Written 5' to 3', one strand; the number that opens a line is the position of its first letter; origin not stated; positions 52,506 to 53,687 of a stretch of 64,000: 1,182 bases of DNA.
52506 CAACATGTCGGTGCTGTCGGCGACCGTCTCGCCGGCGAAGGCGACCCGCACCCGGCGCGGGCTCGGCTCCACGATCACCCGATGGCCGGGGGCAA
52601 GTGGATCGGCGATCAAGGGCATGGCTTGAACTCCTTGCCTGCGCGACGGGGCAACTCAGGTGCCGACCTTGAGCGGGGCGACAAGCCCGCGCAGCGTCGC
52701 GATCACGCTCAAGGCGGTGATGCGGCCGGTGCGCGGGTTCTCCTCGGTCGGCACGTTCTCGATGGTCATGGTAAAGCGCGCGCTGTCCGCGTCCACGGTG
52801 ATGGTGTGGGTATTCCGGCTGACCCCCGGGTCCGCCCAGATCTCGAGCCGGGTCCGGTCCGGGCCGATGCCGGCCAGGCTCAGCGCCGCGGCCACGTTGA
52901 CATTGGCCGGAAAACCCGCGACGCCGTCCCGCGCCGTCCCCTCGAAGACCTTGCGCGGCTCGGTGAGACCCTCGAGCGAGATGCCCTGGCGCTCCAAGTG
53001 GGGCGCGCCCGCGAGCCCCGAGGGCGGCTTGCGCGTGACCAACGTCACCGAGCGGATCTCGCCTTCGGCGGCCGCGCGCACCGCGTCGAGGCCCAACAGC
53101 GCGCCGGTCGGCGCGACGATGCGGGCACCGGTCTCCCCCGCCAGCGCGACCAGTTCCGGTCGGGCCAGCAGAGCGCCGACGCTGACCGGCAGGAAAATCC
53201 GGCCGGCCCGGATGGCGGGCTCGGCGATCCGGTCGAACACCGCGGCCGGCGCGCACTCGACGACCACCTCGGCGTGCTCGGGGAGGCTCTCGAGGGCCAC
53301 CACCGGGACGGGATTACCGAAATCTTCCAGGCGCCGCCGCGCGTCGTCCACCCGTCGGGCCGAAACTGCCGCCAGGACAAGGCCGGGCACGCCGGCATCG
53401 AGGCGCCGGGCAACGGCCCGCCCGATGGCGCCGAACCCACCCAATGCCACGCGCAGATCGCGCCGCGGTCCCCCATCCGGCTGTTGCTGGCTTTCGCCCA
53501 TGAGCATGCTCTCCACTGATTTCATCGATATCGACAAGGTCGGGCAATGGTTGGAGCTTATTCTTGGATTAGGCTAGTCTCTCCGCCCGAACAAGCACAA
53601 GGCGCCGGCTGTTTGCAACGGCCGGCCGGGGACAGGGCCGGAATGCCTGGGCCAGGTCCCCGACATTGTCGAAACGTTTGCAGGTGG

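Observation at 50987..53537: Conserved operon of unknown function: NadX-like dehydrogenase, tandem DUF427, cyclophilin-like (PF04126-type), SixA-like phosphatase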

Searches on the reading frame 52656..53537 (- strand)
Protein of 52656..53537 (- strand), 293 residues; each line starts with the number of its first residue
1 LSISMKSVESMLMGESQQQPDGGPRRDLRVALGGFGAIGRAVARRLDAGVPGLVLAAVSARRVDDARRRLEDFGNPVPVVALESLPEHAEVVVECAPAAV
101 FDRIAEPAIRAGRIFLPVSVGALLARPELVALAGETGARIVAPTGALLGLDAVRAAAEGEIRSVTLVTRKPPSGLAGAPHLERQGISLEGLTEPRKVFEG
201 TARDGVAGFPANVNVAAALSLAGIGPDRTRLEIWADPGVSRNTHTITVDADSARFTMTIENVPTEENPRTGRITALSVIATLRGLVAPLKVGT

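Call 5: search_protein_families(library=pfam, proteins=[window:52656-53537:-], max_evalue=0.01)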
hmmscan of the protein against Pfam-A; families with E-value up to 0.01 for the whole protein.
window:52656-53537:- (293 aa): 3 families
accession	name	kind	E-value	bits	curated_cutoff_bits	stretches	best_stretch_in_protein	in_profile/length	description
PF01958.23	Asp_DH_C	-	5.2e-32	110.4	27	1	192-279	2-89/89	Aspartate dehydrogenase, C-terminal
PF03447.22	NAD_binding_3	-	1.3e-12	48.8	24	1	34-142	1-115/116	Homoserine dehydrogenase, NAD binding domain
PF02826.25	2-Hacid_dh_C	-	0.0036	17.1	25.1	1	16-98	25-101/178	D-isomer specific 2-hydroxyacid dehydrogenase, NAD binding domain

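Call 6: search_protein_families(library=ncbifam, proteins=[window:52656-53537:-], max_evalue=0.01)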
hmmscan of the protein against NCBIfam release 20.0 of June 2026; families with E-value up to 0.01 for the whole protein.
window:52656-53537:- (293 aa): 9 families
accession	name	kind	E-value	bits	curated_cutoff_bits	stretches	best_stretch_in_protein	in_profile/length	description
NF009825.0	PRK13302.1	equivalog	2.2e-112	374.9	253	1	25-293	4-271/271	aspartate dehydrogenase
NF009830.0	PRK13304.1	equivalog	1.1e-58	198.8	267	1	28-293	2-265/265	aspartate dehydrogenase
NF009828.0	PRK13303.1-3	subfamily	8.1e-50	169.4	177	1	29-289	3-261/263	aspartate dehydrogenase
TIGR03855.1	NAD_NadX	equivalog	8.8e-47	159.5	206.55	1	57-290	6-228/229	aspartate dehydrogenase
NF009829.0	PRK13303.1-4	subfamily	2.9e-40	138.4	184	1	28-291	1-243/245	aspartate dehydrogenase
NF009827.0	PRK13303.1-2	equivalog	3.4e-38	131.4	226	1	28-284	2-260/267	aspartate dehydrogenase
NF009826.0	PRK13303.1-1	equivalog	5e-37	127.9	479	1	28-284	10-266/273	aspartate dehydrogenase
NF009824.0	PRK13301.1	equivalog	1.9e-29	103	528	1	29-291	4-266/267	putative L-aspartate dehydrogenase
TIGR02853.1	spore_dpaA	equivalog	0.00058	19.2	319.65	1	29-103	153-224/287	dipicolinic acid synthetase subunit A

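Call 27: search_dna_similar(query=window:52656-53507:-, collection=plasmids, mode=protein, max_rows=30)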
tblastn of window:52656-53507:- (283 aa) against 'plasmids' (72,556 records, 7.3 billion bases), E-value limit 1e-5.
Records with a match: 245; places in all: 247; records where one place covers at least 80% of the query: 19.
Best place of each record, by identity: <60% 245.
By first word of the organism name: Ralstonia 130; Phaeobacter 23; Rhizobium 13; Ensifer 10; Caballeronia 7; Acinetobacter 6; Mesorhizobium 5; Burkholderia 4; Shinella 3; Klebsiella 3; and 29 more.
By predicted mobility (MOB-suite, as given by PLSDB): mobilizable 111; non-mobilizable 96; conjugative 38.
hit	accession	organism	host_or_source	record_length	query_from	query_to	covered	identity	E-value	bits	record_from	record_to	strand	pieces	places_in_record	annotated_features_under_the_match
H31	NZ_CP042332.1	Bosea sp. F3-2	soybean,soil sample,rhizosphere soil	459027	6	283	98%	59.7%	5e-68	235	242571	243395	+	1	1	aspartate dehydrogenase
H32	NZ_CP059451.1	Azospirillum brasilense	Prokaryotes,soil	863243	3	283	99%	57.3%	1e-64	226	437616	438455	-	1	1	aspartate dehydrogenase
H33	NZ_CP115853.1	Pseudoroseomonas cervicalis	-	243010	18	283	94%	59.4%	3e-69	239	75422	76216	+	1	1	aspartate dehydrogenase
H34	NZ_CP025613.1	Niveispirillum cyanobacteriorum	sing cell,cyanobacterial aggregates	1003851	18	283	94%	57.9%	1e-66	231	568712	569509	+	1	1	none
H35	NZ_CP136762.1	Palleronia sp. LCG004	cell culture,Intertidal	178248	16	282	94%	56.3%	3e-63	221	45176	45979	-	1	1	aspartate dehydrogenase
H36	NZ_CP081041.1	Leisingera sp. M527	-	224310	15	282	95%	53.2%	2e-65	228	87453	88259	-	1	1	aspartate dehydrogenase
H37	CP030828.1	Neorhizobium sp. NCHU2750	Rosa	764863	1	283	100%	48.8%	5e-53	192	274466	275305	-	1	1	nadX: aspartate dehydrogenase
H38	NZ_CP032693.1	Rhizobium sp. CCGE532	Phaseolus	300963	17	283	94%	49.6%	7e-54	195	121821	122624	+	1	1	aspartate dehydrogenase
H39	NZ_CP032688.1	Rhizobium sp. CCGE531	Phaseolus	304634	17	283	94%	49.6%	7e-54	195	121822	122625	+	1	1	aspartate dehydrogenase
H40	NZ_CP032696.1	Rhizobium jaguaris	Calliandra grandiflora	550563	6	283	98%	47.3%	2e-54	196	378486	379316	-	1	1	aspartate dehydrogenase | GntR family transcriptional regulator | ehuA: ectoine/hydroxyectoine ABC transporter ATP-binding protein EhuA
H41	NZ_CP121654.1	Rhizobium sp. CB3171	Calliandra calothyrsus,cell culture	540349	6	283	98%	47.0%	4e-54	196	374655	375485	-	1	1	aspartate dehydrogenase | ehuA: ectoine/hydroxyectoine ABC transporter ATP-binding protein EhuA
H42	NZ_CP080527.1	Mesorhizobium sp. AR07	Oxytropis sp.,Cell culture,root nodule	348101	63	283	78%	53.4%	2e-53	194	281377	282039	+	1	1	aspartate dehydrogenase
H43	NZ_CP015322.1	Mesorhizobium amorphae CCNWGS0123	Robinia pseudoacacia,cell culture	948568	67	283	77%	54.4%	7e-55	197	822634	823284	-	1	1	aspartate dehydrogenase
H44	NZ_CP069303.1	Shinella sp. PSBB067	monoisolate,Minnesota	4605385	15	283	95%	43.8%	1e-42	162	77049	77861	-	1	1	none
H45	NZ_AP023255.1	Mesorhizobium sp. 131-3-5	Lotus japonicus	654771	63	283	78%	52.9%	5e-55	198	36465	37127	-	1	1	aspartate dehydrogenase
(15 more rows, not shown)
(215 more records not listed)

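Call 29: get_annotated_region(hit=H31, flank=6000)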
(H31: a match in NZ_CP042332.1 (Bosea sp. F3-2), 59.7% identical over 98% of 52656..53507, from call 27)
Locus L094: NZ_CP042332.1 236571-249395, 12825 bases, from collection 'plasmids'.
description: Bosea sp. F3-2 plasmid pB32-1, complete sequence
organism: Bosea sp. F3-2 (NCBI taxid 2599640)
taxonomy: Bacteria; Pseudomonadota; Alphaproteobacteria; Hyphomicrobiales; Boseaceae; Bosea; Bosea sp. F3-2
host: -; source: soybean,soil sample,rhizosphere soil; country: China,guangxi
typing (MOB-suite, as given by PLSDB): non-mobilizable
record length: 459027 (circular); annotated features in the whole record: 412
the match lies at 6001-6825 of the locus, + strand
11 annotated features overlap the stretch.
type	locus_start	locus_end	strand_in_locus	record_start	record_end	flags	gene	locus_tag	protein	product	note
CDS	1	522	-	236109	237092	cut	-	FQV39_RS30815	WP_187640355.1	LysR substrate-binding domain-containing protein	-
CDS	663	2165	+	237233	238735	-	-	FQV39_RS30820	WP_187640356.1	sugar ABC transporter ATP-binding protein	-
CDS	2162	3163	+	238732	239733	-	-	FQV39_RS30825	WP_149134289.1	ABC transporter permease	-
CDS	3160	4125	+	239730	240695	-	-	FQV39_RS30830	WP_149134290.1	ABC transporter permease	GO:0008643 - carbohydrate transport [Evidence IEA]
CDS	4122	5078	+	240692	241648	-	-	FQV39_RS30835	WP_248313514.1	substrate-binding domain-containing protein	-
CDS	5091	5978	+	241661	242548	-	-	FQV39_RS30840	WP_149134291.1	polysaccharide deacetylase family protein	-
CDS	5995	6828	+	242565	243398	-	-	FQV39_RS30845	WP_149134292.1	aspartate dehydrogenase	-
CDS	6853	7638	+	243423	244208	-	-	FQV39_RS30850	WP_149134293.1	SDR family oxidoreductase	-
CDS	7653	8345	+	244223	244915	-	-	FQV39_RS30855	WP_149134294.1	RraA family protein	-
CDS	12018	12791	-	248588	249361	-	-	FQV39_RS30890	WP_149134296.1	IclR family transcriptional regulator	GO:0006355 - regulation of DNA-templated transcription [Evidence IEA]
CDS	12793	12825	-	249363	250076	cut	-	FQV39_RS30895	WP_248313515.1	IclR family transcriptional regulator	GO:0006355 - regulation of DNA-templated transcription [Evidence IEA]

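Call 30: get_annotated_region(hit=H32, flank=6000)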
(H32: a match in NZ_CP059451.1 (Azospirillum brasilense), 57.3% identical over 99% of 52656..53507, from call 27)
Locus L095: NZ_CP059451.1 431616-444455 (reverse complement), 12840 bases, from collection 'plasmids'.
description: Azospirillum brasilense strain 2020WEIHUA_K plasmid unnamed2, complete sequence
organism: Azospirillum brasilense (NCBI taxid 192)
taxonomy: Bacteria; Pseudomonadota; Alphaproteobacteria; Rhodospirillales; Azospirillaceae; Azospirillum; Azospirillum brasilense
host: -; source: Prokaryotes,soil; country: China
typing (MOB-suite, as given by PLSDB): mobilizable; relaxase MOBP
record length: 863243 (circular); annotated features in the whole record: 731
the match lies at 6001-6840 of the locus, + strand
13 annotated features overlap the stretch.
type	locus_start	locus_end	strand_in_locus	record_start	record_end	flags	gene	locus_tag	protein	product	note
CDS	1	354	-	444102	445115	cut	-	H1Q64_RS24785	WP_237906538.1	LysR substrate-binding domain-containing protein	-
CDS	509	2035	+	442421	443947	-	-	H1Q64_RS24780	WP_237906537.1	sugar ABC transporter ATP-binding protein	-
CDS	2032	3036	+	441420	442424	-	-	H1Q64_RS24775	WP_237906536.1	ABC transporter permease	GO:0008643 - carbohydrate transport [Evidence IEA]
CDS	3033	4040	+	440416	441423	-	-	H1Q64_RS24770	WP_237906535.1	ABC transporter permease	GO:0008643 - carbohydrate transport [Evidence IEA]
CDS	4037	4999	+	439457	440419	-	-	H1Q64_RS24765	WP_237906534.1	TMAO reductase system protein TorT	-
CDS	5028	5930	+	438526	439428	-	-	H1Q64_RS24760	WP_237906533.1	polysaccharide deacetylase family protein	-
CDS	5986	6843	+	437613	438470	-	-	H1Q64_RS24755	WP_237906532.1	aspartate dehydrogenase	-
CDS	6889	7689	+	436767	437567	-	-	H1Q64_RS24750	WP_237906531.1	SDR family oxidoreductase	-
CDS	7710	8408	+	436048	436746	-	-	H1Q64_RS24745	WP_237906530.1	RraA family protein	-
CDS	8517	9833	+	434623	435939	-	-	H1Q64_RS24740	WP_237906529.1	amidase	-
CDS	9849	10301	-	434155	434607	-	-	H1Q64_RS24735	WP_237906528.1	RidA family protein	-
CDS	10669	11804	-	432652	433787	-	-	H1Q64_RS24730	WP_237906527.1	IS3 family transposase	-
CDS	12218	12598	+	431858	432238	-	-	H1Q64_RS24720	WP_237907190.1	cytochrome c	-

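Call 31: get_annotated_region(hit=H33, flank=6000)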
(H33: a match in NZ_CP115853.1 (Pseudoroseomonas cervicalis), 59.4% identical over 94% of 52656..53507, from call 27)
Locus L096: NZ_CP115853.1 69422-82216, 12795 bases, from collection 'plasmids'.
description: Pseudoroseomonas cervicalis strain PL22-11A plasmid pL11-B, complete sequence
organism: Pseudoroseomonas cervicalis (NCBI taxid 204525)
taxonomy: Bacteria; Pseudomonadota; Alphaproteobacteria; Rhodospirillales; Acetobacteraceae; Pseudoroseomonas; Pseudoroseomonas cervicalis
host: -; source: -; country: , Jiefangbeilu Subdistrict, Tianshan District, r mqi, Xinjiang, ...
typing (MOB-suite, as given by PLSDB): non-mobilizable
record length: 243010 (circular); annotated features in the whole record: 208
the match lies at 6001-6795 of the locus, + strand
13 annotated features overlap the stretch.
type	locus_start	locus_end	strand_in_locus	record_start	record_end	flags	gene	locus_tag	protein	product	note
CDS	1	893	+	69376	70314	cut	nikB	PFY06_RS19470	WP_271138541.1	nickel ABC transporter permease subunit NikB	-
CDS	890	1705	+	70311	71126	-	nikC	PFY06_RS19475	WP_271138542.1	nickel ABC transporter permease subunit NikC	GO:0055085 - transmembrane transport [Evidence IEA]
CDS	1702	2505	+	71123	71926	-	-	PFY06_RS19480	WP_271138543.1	ATP-binding cassette domain-containing protein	-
CDS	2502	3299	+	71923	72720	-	-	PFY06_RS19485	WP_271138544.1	dipeptide/oligopeptide/nickel ABC transporter ATP-binding protein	-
CDS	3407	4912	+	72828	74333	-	-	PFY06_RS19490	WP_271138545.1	DASS family sodium-coupled anion symporter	GO:0006820 - monoatomic anion transport [Evidence IEA]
CDS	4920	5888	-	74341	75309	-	-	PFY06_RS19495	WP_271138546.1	LysR substrate-binding domain-containing protein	-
CDS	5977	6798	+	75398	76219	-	-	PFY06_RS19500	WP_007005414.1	aspartate dehydrogenase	-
CDS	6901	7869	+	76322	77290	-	-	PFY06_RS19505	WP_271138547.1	tripartite tricarboxylate transporter substrate binding protein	-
CDS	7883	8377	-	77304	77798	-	-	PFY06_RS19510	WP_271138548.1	Lrp/AsnC family transcriptional regulator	-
CDS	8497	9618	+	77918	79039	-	hppD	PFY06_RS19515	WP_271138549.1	4-hydroxyphenylpyruvate dioxygenase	GO:0006559 - L-phenylalanine catabolic process [Evidence IEA]; GO:0006572 - tyrosine catabolic process [Evidence IEA]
CDS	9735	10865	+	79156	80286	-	-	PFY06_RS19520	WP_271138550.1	kelch repeat-containing protein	-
CDS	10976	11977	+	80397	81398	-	-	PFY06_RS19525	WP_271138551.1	tripartite tricarboxylate transporter substrate-binding protein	-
CDS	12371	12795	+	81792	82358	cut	-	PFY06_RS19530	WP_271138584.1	CatB-related O-acetyltransferase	GO:0046677 - response to antibiotic [Evidence IEA]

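Call 32: get_annotated_region(hit=H36, flank=6000)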
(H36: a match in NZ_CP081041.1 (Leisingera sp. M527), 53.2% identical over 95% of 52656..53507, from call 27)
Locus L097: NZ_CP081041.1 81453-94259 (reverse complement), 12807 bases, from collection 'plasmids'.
description: Leisingera sp. M527 plasmid unnamed4, complete sequence
organism: Leisingera sp. M527 (NCBI taxid 2867014)
taxonomy: Bacteria; Pseudomonadota; Alphaproteobacteria; Rhodobacterales; Roseobacteraceae; Leisingera; Leisingera sp. M527
host: -; source: -; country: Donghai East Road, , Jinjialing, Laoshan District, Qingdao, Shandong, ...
typing (MOB-suite, as given by PLSDB): non-mobilizable
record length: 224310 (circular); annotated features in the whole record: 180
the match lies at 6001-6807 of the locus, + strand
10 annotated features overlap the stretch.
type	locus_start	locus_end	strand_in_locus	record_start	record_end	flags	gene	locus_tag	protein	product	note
CDS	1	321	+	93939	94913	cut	gcvA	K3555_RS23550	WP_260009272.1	transcriptional regulator GcvA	GO:0006355 - regulation of DNA-templated transcription [Evidence IEA]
CDS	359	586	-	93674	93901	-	-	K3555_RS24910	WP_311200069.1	hypothetical protein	-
CDS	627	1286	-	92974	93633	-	-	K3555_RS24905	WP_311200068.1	lyase family protein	-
CDS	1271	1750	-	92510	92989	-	-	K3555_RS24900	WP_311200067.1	lyase family protein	-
CDS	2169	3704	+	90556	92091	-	-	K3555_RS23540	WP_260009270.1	sugar ABC transporter ATP-binding protein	-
CDS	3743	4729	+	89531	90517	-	-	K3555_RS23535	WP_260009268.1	ABC transporter permease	-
CDS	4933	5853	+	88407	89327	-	-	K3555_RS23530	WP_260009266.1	substrate-binding domain-containing protein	-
CDS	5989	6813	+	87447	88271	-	-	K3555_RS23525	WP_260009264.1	aspartate dehydrogenase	-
CDS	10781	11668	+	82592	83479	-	-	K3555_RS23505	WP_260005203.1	site-specific integrase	-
CDS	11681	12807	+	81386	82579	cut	-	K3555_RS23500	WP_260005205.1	IS91 family transposase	-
